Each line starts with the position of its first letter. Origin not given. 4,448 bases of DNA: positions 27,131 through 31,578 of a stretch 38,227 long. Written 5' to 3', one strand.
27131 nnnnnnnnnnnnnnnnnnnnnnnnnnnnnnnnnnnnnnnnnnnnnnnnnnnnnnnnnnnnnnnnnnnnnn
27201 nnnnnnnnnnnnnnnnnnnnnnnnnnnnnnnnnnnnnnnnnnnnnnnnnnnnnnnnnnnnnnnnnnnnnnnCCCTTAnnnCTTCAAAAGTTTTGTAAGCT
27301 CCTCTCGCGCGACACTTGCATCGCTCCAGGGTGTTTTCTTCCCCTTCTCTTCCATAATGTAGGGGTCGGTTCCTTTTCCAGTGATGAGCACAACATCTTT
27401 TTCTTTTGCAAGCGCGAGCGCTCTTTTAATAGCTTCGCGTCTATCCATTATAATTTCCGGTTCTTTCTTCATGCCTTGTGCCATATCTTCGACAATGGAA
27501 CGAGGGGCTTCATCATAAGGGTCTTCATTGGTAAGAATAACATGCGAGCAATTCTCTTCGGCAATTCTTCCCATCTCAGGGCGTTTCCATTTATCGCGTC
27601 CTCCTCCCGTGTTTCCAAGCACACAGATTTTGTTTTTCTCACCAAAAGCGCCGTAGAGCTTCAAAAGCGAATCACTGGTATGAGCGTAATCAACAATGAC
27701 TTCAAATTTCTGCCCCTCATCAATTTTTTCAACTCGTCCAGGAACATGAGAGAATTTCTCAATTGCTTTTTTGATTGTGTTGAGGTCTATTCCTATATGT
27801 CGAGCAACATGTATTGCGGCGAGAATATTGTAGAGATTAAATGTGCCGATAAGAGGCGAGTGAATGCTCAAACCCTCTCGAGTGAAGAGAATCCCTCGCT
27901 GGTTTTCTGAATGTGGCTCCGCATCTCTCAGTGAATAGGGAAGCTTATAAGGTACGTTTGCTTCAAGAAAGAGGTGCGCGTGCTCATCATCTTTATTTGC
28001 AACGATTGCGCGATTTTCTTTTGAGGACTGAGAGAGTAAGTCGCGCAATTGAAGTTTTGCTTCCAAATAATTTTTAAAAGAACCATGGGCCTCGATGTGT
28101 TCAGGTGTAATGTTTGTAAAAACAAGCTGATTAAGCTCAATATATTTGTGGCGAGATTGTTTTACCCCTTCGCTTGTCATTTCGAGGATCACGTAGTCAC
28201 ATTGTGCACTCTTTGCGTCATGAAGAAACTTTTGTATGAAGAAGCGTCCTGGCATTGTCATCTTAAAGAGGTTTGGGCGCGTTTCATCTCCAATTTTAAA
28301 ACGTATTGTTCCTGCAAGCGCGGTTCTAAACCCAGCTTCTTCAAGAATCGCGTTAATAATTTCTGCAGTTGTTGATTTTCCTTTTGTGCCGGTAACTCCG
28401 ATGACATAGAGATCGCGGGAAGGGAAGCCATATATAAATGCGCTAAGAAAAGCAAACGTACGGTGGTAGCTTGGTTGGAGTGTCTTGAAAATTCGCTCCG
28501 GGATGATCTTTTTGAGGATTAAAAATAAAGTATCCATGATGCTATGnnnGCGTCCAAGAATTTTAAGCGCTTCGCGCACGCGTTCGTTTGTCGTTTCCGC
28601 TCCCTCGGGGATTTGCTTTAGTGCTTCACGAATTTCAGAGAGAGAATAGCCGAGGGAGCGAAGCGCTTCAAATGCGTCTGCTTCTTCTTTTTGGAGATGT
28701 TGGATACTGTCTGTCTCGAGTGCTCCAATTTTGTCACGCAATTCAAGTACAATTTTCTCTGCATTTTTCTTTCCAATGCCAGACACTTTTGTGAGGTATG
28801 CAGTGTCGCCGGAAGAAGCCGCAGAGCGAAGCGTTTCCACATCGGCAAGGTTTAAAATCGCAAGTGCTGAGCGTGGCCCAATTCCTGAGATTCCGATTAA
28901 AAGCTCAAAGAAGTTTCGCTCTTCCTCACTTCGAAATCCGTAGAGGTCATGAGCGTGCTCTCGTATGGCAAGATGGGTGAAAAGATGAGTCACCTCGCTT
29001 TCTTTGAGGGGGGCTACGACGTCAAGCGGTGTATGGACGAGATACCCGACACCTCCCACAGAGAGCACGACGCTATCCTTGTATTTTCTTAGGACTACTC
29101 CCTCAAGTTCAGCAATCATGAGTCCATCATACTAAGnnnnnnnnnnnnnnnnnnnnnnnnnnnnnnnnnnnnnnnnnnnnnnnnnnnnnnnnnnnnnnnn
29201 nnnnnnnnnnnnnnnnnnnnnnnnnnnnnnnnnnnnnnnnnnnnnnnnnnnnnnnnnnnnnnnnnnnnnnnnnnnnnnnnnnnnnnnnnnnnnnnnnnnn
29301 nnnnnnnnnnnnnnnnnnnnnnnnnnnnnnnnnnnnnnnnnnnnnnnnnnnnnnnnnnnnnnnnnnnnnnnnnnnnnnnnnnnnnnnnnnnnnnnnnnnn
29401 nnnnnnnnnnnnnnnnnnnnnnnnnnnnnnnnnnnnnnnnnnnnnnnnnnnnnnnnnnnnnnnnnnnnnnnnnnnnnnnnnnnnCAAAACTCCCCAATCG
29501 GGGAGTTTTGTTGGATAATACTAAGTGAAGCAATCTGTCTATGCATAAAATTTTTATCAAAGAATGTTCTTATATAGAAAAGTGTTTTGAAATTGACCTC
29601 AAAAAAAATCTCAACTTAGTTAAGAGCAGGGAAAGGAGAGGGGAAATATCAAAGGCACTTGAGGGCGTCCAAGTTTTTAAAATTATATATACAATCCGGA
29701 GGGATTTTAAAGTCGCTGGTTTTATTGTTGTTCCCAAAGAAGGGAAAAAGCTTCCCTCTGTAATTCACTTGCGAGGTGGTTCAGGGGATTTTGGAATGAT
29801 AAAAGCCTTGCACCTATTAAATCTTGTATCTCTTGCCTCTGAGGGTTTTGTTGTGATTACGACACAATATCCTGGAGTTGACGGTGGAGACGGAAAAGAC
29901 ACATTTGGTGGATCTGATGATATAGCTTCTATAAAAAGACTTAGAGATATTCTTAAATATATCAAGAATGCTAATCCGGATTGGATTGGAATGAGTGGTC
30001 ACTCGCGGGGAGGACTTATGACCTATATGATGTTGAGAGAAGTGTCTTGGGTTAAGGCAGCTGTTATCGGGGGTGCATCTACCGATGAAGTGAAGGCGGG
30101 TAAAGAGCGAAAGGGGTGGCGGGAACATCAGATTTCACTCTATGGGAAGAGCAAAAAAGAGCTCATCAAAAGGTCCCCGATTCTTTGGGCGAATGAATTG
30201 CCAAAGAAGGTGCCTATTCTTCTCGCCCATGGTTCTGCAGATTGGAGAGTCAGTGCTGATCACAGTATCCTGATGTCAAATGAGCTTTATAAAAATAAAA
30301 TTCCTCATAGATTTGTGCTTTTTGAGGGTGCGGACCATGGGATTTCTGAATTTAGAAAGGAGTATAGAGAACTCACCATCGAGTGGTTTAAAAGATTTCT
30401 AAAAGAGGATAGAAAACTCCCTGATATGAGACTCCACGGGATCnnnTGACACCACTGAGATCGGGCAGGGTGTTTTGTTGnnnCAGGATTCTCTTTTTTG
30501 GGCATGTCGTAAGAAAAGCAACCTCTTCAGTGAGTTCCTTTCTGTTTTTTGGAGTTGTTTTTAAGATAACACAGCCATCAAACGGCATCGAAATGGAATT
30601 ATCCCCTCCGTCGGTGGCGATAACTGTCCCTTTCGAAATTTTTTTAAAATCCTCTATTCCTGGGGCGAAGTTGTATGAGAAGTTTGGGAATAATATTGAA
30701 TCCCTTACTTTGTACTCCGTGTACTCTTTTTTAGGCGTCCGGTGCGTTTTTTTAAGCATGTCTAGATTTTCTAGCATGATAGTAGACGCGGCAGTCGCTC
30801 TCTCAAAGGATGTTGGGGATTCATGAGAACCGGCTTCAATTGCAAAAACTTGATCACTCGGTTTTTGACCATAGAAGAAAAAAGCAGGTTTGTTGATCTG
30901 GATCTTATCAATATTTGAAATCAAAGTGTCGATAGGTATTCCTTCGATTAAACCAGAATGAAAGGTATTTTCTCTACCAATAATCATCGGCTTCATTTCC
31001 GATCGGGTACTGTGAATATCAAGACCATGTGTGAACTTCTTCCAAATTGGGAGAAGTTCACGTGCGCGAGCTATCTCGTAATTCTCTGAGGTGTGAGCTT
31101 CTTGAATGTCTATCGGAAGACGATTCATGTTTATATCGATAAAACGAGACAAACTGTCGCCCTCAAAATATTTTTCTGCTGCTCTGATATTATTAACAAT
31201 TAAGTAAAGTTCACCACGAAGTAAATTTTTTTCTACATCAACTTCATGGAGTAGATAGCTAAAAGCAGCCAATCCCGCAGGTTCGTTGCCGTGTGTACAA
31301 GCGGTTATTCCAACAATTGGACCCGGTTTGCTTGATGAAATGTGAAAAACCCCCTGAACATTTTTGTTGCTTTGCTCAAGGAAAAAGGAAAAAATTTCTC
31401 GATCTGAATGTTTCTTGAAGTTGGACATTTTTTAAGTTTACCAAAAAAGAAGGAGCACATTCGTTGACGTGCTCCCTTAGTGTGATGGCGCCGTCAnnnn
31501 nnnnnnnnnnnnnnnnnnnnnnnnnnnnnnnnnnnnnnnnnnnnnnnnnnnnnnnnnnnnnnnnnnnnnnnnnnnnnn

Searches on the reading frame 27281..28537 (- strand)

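Call 8: search_protein_families(library=pfam, proteins=[window:27281-28537:-], max_evalue=0.01)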
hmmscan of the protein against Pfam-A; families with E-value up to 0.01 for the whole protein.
window:27281-28537:- (419 aa): 2 families
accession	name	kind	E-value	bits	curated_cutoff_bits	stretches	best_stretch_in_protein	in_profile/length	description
PF08245.18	Mur_ligase_M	-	3.7e-36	125.4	24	1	48-245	1-200/200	Mur ligase middle domain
PF02875.26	Mur_ligase_C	-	7.9e-25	88.6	28.4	1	267-389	1-127/127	Mur ligase, glutamate ligase domain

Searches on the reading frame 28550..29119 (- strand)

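Call 8: search_protein_families(library=pfam, proteins=[window:28550-29119:-], max_evalue=0.01)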
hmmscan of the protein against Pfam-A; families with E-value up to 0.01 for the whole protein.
window:28550-29119:- (190 aa): 7 families
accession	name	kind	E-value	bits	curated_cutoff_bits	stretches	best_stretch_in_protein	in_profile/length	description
PF01330.27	RuvA_N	-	9.8e-18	64.5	23.6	1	1-61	1-61/61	RuvA N terminal domain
PF14520.12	HHH_5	-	1.4e-15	58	27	1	71-129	1-57/57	Helix-hairpin-helix domain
PF07499.19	RuvA_C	-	1.2e-09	38.9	24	1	147-188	4-46/47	RuvA, C-terminal domain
PF12836.13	HHH_3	-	0.00048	20.6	27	0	107-135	14-41/65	Helix-hairpin-helix motif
PF00633.29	HHH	-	0.0008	19.6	24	0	109-124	13-28/30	Helix-hairpin-helix motif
PF00416.27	Ribosomal_S13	-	0.0021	18.9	31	0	109-144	17-56/128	Ribosomal protein S13/S18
PF09278.17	MerR-DNA-bind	-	0.003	18.6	25.4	1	153-185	10-41/65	MerR, DNA binding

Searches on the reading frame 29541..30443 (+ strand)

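Call 8: search_protein_families(library=pfam, proteins=[window:29541-30443:+], max_evalue=0.01)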
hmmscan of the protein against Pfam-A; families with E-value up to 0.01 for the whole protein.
window:29541-30443:+ (301 aa): 8 families
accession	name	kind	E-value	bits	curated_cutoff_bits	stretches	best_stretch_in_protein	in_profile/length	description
PF00326.27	Peptidase_S9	-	1.2e-16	61.3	22.6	1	94-288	6-211/213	Prolyl oligopeptidase family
PF01738.24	DLH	-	2.8e-09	37.3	21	1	133-273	83-193/217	Dienelactone hydrolase family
PF02129.25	Peptidase_S15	-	3e-06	27.6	23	1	62-183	9-132/262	X-Pro dipeptidyl-peptidase (S15 family)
PF12740.14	PETase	-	0.00025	21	28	0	223-292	168-238/263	PET hydrolase-like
PF05448.18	AXE1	-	0.00044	19.5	21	1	37-122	48-129/321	Acetyl xylan esterase (AXE1)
PF20434.5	BD-FAE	-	0.0007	19.6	26.8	0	195-249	159-215/215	BD-FAE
PF07224.18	Chlorophyllase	-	0.00099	18.4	26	1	61-163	32-132/301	Chlorophyllase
PF12146.15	Hydrolase_4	-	0.0043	16.8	27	0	207-268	175-234/239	Serine aminopeptidase, S33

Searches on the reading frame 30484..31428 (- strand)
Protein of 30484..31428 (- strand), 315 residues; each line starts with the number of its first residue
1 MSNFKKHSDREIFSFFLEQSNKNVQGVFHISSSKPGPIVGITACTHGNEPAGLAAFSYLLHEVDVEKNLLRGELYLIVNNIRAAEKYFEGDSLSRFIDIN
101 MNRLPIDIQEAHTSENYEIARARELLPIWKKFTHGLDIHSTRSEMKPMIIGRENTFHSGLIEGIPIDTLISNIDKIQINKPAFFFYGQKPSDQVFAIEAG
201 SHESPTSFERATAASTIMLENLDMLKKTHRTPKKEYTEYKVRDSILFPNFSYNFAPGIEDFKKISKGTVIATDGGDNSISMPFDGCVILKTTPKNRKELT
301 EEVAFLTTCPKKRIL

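Call 8: search_protein_families(library=pfam, proteins=[window:30484-31428:-], max_evalue=0.01)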
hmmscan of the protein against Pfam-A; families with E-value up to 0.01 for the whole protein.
window:30484-31428:- (315 aa): 2 families
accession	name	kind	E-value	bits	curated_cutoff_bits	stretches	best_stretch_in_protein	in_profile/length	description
PF24827.1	AstE_AspA_cat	-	9.3e-11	42.1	25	1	35-154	1-119/192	Succinylglutamate desuccinylase/Aspartoacylase catalytic domain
PF18601.6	EZH2_N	-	0.0081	16.9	32.9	0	226-263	28-65/79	EZH2 N-terminal domain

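Call 34: search_protein_families(library=ncbifam, proteins=[window:30484-31428:-], max_evalue=0.01)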
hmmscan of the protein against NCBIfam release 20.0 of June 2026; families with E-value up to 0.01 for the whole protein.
window:30484-31428:- (315 aa): 3 families
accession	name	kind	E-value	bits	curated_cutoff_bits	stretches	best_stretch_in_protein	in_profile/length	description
NF003706.0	PRK05324.1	subfamily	1.3e-11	44.2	170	1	26-133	38-139/336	succinylglutamate desuccinylase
NF002601.0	PRK02259.1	equivalog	3.6e-09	36.2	180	1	39-249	7-220/293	aspartoacylase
TIGR03242.1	arg_catab_astE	equivalog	3.4e-06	26.6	305.65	1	38-132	43-130/319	succinylglutamate desuccinylase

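Call 55: search_solved_structures(query=window:30484-31428:-, max_evalue=0.01)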
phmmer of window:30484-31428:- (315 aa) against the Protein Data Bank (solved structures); distinct sequences matched with E-value up to 0.01: 0.
